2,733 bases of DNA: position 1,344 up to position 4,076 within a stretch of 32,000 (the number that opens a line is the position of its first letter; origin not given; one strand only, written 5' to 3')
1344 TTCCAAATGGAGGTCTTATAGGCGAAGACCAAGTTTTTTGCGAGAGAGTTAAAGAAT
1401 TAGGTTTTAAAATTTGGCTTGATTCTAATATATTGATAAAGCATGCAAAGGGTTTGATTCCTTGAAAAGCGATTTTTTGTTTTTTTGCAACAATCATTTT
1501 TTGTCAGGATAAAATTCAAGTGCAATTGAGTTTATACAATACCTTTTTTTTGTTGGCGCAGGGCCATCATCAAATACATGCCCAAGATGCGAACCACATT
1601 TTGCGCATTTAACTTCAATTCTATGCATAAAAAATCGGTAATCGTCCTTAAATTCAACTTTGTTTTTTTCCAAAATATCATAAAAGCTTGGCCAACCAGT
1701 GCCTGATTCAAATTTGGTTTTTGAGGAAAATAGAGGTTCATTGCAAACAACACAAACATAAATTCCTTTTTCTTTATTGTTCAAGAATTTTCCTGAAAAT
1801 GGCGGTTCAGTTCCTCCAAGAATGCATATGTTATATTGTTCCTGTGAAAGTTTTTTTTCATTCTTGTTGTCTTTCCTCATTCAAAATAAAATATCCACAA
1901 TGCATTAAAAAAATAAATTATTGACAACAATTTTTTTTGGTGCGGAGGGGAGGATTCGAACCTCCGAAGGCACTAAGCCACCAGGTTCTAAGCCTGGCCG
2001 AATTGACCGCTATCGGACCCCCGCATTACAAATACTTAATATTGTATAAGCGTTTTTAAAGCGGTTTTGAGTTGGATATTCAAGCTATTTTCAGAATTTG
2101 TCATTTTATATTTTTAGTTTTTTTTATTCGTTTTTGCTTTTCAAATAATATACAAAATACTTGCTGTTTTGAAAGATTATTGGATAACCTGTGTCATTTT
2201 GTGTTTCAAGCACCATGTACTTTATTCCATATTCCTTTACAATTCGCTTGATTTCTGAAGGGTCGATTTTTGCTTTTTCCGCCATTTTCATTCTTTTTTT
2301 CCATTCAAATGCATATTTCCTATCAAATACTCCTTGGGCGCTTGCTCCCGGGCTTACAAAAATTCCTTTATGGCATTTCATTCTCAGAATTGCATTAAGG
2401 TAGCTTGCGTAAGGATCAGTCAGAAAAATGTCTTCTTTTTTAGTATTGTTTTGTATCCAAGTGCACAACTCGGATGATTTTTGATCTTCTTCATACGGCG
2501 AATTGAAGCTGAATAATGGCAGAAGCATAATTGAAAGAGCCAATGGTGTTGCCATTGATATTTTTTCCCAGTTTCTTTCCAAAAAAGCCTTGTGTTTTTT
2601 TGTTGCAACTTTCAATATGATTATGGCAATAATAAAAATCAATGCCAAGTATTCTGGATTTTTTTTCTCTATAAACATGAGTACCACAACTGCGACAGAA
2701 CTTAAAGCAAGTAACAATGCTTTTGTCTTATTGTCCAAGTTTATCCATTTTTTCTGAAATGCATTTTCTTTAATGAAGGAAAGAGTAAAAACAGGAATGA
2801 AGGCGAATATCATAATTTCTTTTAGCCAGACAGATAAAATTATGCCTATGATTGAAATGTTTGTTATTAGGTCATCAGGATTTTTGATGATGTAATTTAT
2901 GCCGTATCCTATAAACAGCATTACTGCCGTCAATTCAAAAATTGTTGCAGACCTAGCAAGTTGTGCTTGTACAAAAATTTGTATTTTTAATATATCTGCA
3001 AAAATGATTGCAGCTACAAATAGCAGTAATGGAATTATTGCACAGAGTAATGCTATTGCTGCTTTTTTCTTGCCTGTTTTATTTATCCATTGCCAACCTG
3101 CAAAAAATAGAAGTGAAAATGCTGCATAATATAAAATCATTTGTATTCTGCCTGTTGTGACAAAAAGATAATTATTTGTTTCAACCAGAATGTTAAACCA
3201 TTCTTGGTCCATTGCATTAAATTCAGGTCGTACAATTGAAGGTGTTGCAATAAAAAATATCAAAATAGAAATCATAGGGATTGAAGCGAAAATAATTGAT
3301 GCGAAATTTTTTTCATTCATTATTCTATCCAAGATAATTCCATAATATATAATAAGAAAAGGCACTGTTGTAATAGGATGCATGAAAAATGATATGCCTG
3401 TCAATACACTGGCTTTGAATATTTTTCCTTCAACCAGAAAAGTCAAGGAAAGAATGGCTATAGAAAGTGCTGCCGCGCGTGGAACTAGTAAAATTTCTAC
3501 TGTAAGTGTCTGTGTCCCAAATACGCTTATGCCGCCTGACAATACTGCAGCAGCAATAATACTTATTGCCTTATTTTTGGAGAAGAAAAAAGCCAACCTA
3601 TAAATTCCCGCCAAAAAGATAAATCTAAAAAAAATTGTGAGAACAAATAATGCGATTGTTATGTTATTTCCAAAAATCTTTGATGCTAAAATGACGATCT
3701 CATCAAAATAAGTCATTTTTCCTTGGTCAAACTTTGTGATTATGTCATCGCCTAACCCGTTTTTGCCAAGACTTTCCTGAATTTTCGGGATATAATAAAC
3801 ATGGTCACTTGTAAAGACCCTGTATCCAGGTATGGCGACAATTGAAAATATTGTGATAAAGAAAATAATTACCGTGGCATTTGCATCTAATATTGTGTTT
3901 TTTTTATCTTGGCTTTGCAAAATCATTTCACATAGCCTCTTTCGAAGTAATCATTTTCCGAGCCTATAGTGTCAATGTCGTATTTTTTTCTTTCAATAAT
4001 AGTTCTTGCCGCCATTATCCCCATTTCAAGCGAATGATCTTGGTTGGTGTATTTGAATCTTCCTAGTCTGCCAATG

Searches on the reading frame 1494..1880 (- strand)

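Call 12: search_protein_families(library=pfam, proteins=[window:1494-1880:-], max_evalue=0.1)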
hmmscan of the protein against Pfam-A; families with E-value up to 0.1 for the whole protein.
window:1494-1880:- (128 aa): 4 families
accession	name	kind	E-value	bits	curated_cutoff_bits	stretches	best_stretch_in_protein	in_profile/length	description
PF01641.26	SelR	-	7.8e-51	171.4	24.9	1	11-124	1-115/116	SelR domain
PF24046.1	At4g08330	-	1.4e-05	25.5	27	1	78-112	67-101/129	At4g08330 beta-tent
PF03226.21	Yippee-Mis18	-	0.024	15.2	26.6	1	73-122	35-94/108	Yippee zinc-binding/DNA-binding /Mis18, centromere assembly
PF17283.8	Zn_ribbon_SprT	-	0.056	13.9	28.1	0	40-101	4-36/38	SprT-like zinc ribbon domain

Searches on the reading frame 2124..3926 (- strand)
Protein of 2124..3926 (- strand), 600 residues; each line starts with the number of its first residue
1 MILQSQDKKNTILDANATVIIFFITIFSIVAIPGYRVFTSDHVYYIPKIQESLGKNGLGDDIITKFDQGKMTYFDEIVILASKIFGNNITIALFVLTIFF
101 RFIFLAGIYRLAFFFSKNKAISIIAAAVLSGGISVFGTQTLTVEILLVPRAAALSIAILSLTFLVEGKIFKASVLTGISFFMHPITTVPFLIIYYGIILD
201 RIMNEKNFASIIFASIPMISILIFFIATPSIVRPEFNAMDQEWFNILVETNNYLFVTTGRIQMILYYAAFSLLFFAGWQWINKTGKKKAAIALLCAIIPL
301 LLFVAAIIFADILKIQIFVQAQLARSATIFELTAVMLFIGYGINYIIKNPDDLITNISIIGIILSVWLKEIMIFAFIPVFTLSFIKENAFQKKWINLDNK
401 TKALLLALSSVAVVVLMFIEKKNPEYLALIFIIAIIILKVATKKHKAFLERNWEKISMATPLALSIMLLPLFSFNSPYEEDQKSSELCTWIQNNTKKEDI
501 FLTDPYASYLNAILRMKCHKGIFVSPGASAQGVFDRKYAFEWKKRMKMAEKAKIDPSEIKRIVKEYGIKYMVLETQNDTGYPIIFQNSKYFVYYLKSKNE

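Call 12: search_protein_families(library=pfam, proteins=[window:2124-3926:-], max_evalue=0.1)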
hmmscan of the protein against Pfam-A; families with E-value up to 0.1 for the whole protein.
window:2124-3926:- (600 aa): 3 families
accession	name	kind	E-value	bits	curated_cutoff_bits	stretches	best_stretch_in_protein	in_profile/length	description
PF20604.3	DUF6798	-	2.7e-05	24.2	26.9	1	484-548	3-60/61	Domain of unknown function (DUF6798)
PF14897.12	EpsG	-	0.0034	17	30.1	1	20-309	2-265/326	EpsG family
PF25223.1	DUF7841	-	0.011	16.4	25.2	1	534-572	16-57/114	Domain of unknown function (DUF7841)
